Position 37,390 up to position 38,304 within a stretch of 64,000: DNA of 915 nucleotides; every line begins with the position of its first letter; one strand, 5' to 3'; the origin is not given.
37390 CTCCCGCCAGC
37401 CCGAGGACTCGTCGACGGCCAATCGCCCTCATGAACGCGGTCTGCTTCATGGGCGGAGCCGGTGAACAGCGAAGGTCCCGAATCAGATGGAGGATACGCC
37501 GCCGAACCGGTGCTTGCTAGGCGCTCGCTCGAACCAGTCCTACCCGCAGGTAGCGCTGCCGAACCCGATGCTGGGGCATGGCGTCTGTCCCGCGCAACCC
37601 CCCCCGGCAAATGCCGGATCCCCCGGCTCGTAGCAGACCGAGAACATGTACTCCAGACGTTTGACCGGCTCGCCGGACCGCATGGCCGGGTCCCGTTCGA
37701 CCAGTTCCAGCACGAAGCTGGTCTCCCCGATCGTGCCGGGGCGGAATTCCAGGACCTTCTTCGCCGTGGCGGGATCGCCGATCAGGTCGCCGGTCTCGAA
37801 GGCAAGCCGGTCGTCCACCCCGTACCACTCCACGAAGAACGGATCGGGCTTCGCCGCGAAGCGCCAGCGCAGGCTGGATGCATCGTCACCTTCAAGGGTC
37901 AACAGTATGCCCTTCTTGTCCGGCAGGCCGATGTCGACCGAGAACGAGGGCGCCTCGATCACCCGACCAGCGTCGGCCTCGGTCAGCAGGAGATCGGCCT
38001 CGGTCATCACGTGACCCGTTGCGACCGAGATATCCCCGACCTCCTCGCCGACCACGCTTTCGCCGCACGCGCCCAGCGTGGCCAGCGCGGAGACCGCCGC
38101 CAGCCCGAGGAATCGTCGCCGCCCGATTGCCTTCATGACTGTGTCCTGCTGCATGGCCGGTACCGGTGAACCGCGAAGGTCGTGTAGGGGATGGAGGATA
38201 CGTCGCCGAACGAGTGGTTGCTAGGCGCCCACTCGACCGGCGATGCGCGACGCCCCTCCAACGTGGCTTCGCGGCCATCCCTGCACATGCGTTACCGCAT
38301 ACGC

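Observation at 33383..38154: Expanded family of small secreted Tat/lipobox proteins of unknown function, embedded in and co-transcribed with glycoside-hydrolase-like genes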

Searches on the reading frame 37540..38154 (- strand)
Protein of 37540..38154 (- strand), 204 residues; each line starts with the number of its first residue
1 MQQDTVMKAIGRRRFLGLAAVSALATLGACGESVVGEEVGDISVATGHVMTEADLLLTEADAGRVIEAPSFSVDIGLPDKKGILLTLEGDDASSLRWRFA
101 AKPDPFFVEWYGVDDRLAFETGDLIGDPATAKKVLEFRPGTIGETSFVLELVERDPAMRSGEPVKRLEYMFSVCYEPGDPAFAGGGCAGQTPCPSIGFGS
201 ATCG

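Call 4: search_protein_families(library=pfam, max_evalue=1, proteins=[window:37540-38154:-])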
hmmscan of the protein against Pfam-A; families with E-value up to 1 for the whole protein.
window:37540-38154:- (204 aa): 0 families

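Call 8: find_homologous_proteins(query=window:37543-38154:-)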
Query window:37543-38154:- (204 aa): 66 proteins with E <= 0.001 among 1243 candidates.
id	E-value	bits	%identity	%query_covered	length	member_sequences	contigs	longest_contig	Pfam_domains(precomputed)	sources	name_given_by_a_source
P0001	5.2e-125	433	98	97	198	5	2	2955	-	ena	-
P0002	1.2e-109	383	86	97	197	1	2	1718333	-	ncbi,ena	-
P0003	3.3e-107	375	84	100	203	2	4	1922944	-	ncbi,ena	-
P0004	1.3e-102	360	82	100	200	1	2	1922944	-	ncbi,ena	-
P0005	6.1e-102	358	79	100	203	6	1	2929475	-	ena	-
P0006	4.8e-101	355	83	97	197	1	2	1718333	-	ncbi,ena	-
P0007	1.0e-98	347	79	100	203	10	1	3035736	-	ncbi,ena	-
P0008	1.5e-83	298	71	97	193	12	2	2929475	-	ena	-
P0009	9.5e-81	289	69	97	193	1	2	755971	-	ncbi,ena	-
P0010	7.3e-78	279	79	81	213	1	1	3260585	-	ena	-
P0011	4.4e-77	277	70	91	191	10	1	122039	-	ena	-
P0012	8.1e-75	269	66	90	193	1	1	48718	-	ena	-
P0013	2.2e-74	268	66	91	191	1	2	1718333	-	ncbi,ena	-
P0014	3.0e-74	268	66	90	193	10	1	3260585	-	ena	-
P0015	4.2e-73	264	68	86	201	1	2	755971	-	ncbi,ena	-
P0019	6.7e-67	244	66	84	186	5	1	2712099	-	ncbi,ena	-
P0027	2.5e-48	183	55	86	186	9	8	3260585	-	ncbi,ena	-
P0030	3.2e-46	176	55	78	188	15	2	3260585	-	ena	-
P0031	4.1e-46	176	55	82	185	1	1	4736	-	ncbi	-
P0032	4.8e-46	175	57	82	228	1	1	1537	-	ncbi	-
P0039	1.1e-44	171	53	83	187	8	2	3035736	-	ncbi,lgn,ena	-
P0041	2.9e-44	170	53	87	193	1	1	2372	-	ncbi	-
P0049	7.2e-43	165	54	81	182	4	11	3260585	-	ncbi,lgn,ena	-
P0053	9.0e-42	161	59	66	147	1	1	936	-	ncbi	-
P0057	8.8e-39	152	53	79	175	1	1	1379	-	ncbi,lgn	-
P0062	8.1e-34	135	57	60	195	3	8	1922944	-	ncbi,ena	-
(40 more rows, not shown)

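Call 9: search_protein_families(library=ncbifam, max_evalue=1, proteins=[window:37540-38154:-])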
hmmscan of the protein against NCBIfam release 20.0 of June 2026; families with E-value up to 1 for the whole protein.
window:37540-38154:- (204 aa): 0 families

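Call 14: find_related_loci(query=A2, collection=genome_contigs, flank=6000)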
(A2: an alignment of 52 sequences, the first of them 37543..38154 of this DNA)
Query A2 (204 aa) in genome_contigs; peptide patterns used: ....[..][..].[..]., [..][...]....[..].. (x = any residue, [..] = any of these).
404 stretches matched a pattern, but none encodes a relative of the query by tblastn (E <= 1e-3).

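Call 15: find_encoding_contigs(protein=P0002, flank=10000, max_places=3)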
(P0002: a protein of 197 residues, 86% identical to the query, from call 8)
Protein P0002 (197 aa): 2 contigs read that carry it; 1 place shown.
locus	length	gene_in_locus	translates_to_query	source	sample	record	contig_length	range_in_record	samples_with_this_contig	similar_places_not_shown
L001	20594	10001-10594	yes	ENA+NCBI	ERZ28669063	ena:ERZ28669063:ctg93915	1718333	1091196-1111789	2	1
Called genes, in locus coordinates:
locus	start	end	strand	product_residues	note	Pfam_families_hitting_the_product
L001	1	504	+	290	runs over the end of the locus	PF01145:Band_7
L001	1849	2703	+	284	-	PF05721:PhyH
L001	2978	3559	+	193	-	-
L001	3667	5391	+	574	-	PF00083:Sugar_tr, PF07690:MFS_1, PF13347:MFS_2 (weak)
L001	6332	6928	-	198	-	-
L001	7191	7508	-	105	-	-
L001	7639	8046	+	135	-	PF00583:Acetyltransf_1, PF13673:Acetyltransf_10, PF13508:Acetyltransf_7, PF14542:Acetyltransf_CG (weak)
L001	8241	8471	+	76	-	-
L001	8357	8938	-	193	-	-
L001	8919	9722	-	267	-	PF13620:CarboxypepD_reg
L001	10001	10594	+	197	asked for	-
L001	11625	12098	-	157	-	PF10604:Polyketide_cyc2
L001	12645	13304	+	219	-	-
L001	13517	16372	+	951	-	PF09586:YfhO (weak)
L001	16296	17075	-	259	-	PF01936:NYN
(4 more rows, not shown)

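Call 16: find_encoding_contigs(protein=P0019, flank=10000, max_places=3)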
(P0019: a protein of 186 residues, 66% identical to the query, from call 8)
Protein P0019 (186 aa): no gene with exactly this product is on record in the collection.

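Call 20: predict_structure(alignment_id=A2)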
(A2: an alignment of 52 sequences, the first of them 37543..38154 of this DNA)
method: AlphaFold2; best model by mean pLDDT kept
length: 204 residues; sequences in the alignment: 52
mean_pLDDT: 78.7   pTM: 0.70
mean pLDDT of the five models: 78.7, 78.6, 77.4, 77.4, 75.5
residues with pLDDT >= 90: 109; 70-90: 29; 50-70: 18; < 50: 48
segments of 3 or more residues with pLDDT < 50: 1-3, 5-29, 31-34, 180-186, 193-198
pLDDT, mean of each block of 10 residues (from residue 1): 43 42 45 57 72 92 95 83 97 98 98 98 98 98 97 95 96 76 47 49 72
secondary structure, 60 per line:
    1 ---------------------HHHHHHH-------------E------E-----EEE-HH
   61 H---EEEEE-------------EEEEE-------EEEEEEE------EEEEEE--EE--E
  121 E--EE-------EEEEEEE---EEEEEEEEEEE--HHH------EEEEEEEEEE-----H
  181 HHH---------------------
elements in order: H22-28 E55-57 E65-69 E83-87 E95-101 E108-113 E133-139 E143-153 E165-174 H180-183

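Call 24: search_protein_representatives(alignment_id=A2)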
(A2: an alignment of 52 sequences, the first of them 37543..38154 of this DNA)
Query: 52 sequences, 185 profile positions. Proteins with E-value up to 0.001 (for the whole library): 25; up to 1e-10: 18; up to 1e-30: 13. The best 25 are listed.
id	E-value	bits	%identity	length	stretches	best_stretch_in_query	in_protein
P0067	2.9e-72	258.3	-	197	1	4-170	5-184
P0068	3.2e-62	225.6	-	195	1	9-173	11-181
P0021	1.8e-61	223.2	-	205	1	11-158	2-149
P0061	2.9e-60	219.2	-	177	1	6-174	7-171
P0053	2.9e-59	216.0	-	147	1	36-170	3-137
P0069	1.8e-58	213.3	-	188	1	13-173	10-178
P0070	3.9e-53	196.0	-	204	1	2-137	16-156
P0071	4.8e-50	185.9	-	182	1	2-137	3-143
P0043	2.4e-48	180.4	-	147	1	80-177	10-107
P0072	4.5e-48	179.5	-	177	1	14-140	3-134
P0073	5.1e-45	169.5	-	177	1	9-171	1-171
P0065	1.9e-42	161.1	-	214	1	33-139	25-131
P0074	5.6e-38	146.6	-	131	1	86-172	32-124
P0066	1.1e-30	122.8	-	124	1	10-103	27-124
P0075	3.6e-28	114.6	-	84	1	101-172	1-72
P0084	8.0e-05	38.5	-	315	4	87-129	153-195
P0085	2.7e-04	36.7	-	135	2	77-146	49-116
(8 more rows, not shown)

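Call 28: search_protein_families(library=pfam, max_evalue=1, proteins=[P0085, P0084])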
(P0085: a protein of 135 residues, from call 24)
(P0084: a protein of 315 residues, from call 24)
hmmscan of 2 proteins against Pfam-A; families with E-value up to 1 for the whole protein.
P0085 (135 aa): 2 families
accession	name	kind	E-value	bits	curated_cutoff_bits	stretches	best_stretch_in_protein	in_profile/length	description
PF09394.16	Inhibitor_I42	-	6.4e-23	81.3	27.2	1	43-134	2-91/91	Chagasin family peptidase inhibitor I42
PF04151.21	PPC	-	0.16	13.3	25.9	1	40-112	6-67/70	Bacterial pre-peptidase C-terminal domain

P0084 (315 aa): 28 families (the best 25 are shown)
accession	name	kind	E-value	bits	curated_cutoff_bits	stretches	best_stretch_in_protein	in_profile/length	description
PF22515.2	DUF6996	-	1.1e-06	29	27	0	221-237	30-46/71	Domain of unknown function (DUF6996)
PF01442.23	Apolipoprotein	-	3.5e-05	24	90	1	107-262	4-165/190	Apolipoprotein A1/A4/E domain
PF15175.11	SPATA24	-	0.001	19.3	27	2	98-151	82-135/182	Spermatogenesis-associated protein 24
PF04513.17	Baculo_PEP_C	-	0.0016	18.9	38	4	131-197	26-89/140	Baculovirus polyhedron envelope protein, PEP, C terminus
PF10498.14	IFT57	-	0.0017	17.9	40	2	182-276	235-328/360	Intra-flagellar transport protein 57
PF03670.18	UPF0184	-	0.0021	18.9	21.5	0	110-152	14-56/83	Uncharacterised protein family (UPF0184)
PF25481.1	Nucleoprot-TPR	-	0.003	18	27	0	192-254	10-75/80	Nucleoprotein TPR-like domain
PF09728.14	Taxilin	-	0.0056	16.4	30.3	1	129-289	107-262/302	Myosin-like coiled-coil protein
PF02520.22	ANIS5_cation-bd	-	0.0085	16.6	29.3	0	122-160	32-70/109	SXP/RAL-2 family protein Ani s 5-like, metal-binding domain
PF19962.4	EAD9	-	0.0091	16.2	25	0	228-249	38-59/62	Effector-associated domain 9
PF04011.17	LemA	-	0.011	16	26.2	1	134-266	2-132/149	LemA family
PF16888.10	YwqH-like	-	0.015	16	33.7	0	223-277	67-121/123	YwqH-like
PF08202.16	MIS13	-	0.027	14.2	23.5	1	117-179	208-270/300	Mis12-Mtw1 protein family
PF05478.16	Prominin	-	0.055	12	34.3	0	203-245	679-721/799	Prominin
PF24487.1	NDC80_loop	-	0.059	13.5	27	1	104-253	80-228/233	Kinetochore protein NDC80 loop region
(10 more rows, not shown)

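Call 29: search_solved_structures(query=A2, max_evalue=10, show_alignments=2)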
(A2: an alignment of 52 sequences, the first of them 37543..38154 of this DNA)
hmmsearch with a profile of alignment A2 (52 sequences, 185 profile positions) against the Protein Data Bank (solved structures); distinct sequences matched with E-value up to 10: 1.
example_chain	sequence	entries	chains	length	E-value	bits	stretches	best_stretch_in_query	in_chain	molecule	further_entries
2yp6_A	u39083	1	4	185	0.081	15.6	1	7-60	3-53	THIOREDOXIN FAMILY PROTEIN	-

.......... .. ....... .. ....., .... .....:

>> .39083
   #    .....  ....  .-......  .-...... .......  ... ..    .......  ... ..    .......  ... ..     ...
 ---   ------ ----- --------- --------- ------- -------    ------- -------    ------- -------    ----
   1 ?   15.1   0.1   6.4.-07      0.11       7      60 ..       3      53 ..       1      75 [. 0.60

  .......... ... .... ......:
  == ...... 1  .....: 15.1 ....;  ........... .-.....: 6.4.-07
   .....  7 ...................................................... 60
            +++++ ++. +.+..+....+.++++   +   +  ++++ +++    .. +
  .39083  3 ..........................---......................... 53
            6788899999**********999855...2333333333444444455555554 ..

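Call 30: find_homologous_proteins(query=P0085, max_evalue=0.00001)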
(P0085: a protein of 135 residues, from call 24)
Query P0085 (135 aa): 17 proteins with E <= 0.00001 among 301 candidates.
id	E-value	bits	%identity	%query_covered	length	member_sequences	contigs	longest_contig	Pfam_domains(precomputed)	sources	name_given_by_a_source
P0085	1.1e-80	286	100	100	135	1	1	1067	PF09394.17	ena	-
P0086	3.5e-70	252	89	100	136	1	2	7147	PF09394.17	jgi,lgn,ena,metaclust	metaclust:\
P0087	7.6e-62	225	76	100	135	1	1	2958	PF09394.17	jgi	jgi:inhibitor of cysteine peptidase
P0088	9.4e-62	224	77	100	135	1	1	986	PF09394.17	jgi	jgi:predicted secreted protein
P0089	5.7e-60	219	81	83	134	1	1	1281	PF09394.17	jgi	jgi:inhibitor of cysteine peptidase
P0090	8.1e-53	196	71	83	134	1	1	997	PF09394.17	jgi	jgi:inhibitor of cysteine peptidase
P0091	4.1e-52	193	88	76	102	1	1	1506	PF09394.17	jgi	jgi:inhibitor of cysteine peptidase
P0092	1.9e-51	191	70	100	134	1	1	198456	PF09394.17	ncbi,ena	-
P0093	1.1e-49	185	75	83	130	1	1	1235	PF09394.17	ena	-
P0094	1.7e-46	175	72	83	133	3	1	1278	PF09394.17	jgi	-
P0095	1.1e-42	163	63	82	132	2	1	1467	PF09394.17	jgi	-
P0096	2.6e-31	126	56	82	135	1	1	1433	PF09394.17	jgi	jgi:inhibitor of cysteine peptidase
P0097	3.9e-30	122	56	82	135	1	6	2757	PF09394.17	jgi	jgi:inhibitor of cysteine peptidase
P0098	1.1e-11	62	38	67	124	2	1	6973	PF04151.22,PF09394.17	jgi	jgi:inhibitor of cysteine peptidase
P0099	1.7e-10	59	37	85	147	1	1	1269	PF09394.17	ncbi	-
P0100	1.6e-7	49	37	70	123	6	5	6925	PF09394.17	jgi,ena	-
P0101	5.1e-7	47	38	59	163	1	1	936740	PF09394.17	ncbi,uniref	ncbi:protease inhibitor I42 family protein [Nocardia sp. NPDC051030]|uniref:protease inhibitor I42 f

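Call 31: search_solved_structures(query=P0085, max_evalue=1, show_alignments=5)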
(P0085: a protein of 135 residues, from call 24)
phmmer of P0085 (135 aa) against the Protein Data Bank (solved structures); distinct sequences matched with E-value up to 1: 16.
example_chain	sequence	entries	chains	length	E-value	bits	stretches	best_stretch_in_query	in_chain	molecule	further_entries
2wgn_B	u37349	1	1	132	2.8e-08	36.8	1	33-117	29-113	INHIBITOR OF CYSTEINE PEPTIDASE COMPND 3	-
2fo8_A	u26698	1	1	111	2.9e-06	30.3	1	39-116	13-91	Chagasin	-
2nqd_A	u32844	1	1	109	3.1e-06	30.2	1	39-116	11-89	Chagasin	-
2nnr_A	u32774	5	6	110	3.2e-06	30.2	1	39-116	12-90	Chagasin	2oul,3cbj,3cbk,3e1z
2h7w_A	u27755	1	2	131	4.3e-06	29.8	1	39-117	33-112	Chagasin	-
2cio_B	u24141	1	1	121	4.9e-06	29.6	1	39-115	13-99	INHIBITOR OF CYSTEINE PEPTIDASE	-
6cjz_A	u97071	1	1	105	4.9e-05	26.4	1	38-115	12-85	Amoebiasin-1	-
5swk_C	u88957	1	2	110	7.3e-05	25.8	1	38-115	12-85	De novo protein based on the inhibitor Amoebiasin-1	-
2c34_A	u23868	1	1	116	0.00032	23.7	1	40-116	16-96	INHIBITOR OF CYSTEINE PEPTIDASES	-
3m86_A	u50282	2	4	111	0.0075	19.3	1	36-116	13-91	Amoebiasin-2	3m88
9ncf_S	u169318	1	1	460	0.023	17.7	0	35-98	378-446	Immunoglobulin-like domain protein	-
5aa2_A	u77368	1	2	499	0.31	14.1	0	8-68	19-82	MEMBRANE-BOUND LYTIC MUREIN TRANSGLYCOSYLASE F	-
5aa1_A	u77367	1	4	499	0.31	14.1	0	8-68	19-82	MEMBRANE-BOUND LYTIC MUREIN TRANSGLYCOSYLASE F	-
5aa3_A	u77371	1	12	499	0.31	14.1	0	8-68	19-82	MEMBRANE-BOUND LYTIC MUREIN TRANSGLYCOSYLASE F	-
5aa2_D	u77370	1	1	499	0.32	14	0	8-68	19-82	MEMBRANE-BOUND LYTIC MUREIN TRANSGLYCOSYLASE F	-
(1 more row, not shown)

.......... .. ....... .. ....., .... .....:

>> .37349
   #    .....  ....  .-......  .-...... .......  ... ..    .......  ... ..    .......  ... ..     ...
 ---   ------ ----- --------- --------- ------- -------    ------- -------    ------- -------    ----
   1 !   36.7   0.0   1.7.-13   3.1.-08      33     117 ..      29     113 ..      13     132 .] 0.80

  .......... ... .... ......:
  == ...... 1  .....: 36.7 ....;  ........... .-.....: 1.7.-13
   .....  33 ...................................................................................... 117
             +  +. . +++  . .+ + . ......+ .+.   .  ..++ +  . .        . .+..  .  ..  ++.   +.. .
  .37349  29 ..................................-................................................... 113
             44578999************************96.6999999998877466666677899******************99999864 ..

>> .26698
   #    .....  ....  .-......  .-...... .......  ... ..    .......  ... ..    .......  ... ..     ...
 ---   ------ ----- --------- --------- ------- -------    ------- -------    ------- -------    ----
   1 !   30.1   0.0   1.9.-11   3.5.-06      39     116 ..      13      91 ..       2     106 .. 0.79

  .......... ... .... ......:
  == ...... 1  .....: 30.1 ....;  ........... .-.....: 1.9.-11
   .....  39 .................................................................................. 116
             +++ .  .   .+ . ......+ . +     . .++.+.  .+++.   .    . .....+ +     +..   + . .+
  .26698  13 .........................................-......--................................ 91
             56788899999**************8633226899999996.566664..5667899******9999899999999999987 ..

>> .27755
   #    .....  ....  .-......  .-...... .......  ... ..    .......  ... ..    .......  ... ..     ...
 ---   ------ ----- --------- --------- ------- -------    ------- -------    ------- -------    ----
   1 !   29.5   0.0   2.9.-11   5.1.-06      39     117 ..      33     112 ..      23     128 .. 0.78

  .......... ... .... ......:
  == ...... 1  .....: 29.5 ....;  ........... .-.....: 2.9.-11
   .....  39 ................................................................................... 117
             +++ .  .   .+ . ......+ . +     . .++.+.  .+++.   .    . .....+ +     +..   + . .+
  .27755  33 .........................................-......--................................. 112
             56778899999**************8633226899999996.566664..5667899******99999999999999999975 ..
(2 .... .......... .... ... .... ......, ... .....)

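Call 37: find_encoding_contigs(protein=P0003, flank=10000, max_places=2)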
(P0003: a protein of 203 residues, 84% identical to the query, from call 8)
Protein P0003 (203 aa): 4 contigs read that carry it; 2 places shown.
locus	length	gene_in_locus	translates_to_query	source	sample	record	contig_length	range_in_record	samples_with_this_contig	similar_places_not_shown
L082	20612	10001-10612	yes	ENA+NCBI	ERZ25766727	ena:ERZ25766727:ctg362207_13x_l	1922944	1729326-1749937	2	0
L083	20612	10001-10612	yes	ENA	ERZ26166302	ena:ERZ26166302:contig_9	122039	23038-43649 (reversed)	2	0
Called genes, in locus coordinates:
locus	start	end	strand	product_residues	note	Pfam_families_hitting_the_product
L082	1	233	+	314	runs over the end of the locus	PF00701:DHDPS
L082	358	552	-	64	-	-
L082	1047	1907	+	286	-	PF05721:PhyH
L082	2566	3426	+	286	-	PF05721:PhyH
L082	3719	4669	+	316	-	PF00389:2-Hacid_dh, PF02826:2-Hacid_dh_C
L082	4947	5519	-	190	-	-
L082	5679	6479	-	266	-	PF00795:CN_hydrolase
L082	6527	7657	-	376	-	PF02746:MR_MLE_N, PF13378:MR_MLE_C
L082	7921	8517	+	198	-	-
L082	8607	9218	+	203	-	-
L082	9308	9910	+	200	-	-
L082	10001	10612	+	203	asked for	-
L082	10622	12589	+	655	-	-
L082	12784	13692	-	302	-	PF04199:Cyclase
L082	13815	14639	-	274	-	PF00528:BPD_transp_1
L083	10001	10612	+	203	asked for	-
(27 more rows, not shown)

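Call 38: find_encoding_contigs(protein=P0007, flank=10000, max_places=2)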
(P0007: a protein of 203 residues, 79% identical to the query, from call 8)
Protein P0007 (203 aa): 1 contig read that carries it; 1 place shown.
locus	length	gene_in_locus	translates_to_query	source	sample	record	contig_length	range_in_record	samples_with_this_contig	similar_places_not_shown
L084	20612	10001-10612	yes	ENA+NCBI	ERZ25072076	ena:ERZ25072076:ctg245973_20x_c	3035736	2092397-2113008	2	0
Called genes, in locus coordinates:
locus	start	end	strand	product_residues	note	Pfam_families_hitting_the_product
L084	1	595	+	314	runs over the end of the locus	PF00701:DHDPS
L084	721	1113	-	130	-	PF04134:DCC1-like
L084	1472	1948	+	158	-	PF13384:HTH_23, PF13551:HTH_29 (weak), PF13565:HTH_32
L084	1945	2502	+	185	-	PF13358:DDE_3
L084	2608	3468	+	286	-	PF05721:PhyH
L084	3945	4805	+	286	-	PF05721:PhyH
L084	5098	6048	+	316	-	PF00389:2-Hacid_dh, PF02826:2-Hacid_dh_C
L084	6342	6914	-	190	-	-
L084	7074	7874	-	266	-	PF00795:CN_hydrolase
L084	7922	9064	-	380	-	PF02746:MR_MLE_N, PF13378:MR_MLE_C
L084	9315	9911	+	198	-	-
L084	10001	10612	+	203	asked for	-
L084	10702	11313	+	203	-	-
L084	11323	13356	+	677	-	-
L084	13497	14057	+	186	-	-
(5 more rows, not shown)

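Call 39: find_encoding_contigs(protein=P0027, flank=10000, max_places=8)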
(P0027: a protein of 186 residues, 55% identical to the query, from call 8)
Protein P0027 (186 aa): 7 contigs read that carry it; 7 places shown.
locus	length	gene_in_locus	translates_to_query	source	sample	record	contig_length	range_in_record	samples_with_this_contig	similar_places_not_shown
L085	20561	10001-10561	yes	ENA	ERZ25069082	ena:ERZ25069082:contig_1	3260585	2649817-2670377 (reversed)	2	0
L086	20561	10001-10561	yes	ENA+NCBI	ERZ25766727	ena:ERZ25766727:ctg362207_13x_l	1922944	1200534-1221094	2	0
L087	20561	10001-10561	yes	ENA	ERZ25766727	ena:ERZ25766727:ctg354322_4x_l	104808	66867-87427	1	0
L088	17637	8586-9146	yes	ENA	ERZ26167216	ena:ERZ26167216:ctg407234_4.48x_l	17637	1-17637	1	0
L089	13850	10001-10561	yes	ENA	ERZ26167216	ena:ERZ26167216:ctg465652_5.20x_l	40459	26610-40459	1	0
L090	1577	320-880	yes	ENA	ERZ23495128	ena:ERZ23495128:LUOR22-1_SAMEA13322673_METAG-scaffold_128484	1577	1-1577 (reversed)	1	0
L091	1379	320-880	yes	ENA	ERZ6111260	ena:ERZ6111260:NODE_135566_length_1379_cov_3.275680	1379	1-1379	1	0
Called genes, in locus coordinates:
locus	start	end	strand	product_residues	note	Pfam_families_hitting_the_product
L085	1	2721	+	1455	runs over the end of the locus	-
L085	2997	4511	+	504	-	PF00884:Sulfatase, PF01663:Phosphodiest (weak), PF16347:SGSH_C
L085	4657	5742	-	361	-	PF00246:Peptidase_M14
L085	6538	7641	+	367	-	-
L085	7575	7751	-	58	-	-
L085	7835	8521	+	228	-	PF00884:Sulfatase, PF16347:SGSH_C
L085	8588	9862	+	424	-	PF00083:Sugar_tr (faint), PF03137:OATP (weak), PF07690:MFS_1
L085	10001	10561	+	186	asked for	-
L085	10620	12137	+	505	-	PF13541:ChlI, PF00158:Sigma54_activat (faint), PF01078:Mg_chelatase, PF07728:AAA_5 (faint), PF00493:MCM, PF13335:Mg_chelatase_C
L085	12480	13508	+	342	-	PF00005:ABC_tran, PF13304:AAA_21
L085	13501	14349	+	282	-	PF01061:ABC2_membrane, PF12698:ABC2_membrane_3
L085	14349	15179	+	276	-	PF01061:ABC2_membrane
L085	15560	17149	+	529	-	PF01073:3Beta_HSD (faint), PF01370:Epimerase, PF04321:RmlD_sub_bind (weak), PF13460:NAD_binding_10, PF16363:GDP_Man_Dehyd (weak), PF01370:Epimerase, PF13460:NAD_binding_10, PF16363:GDP_Man_Dehyd (weak), +3 more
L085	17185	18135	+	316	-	PF00248:Aldo_ket_red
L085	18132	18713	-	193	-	PF00583:Acetyltransf_1, PF13508:Acetyltransf_7, PF13673:Acetyltransf_10 (weak)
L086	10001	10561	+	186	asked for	-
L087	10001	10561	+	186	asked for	-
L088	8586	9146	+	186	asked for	-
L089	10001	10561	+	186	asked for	-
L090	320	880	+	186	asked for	-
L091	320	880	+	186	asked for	-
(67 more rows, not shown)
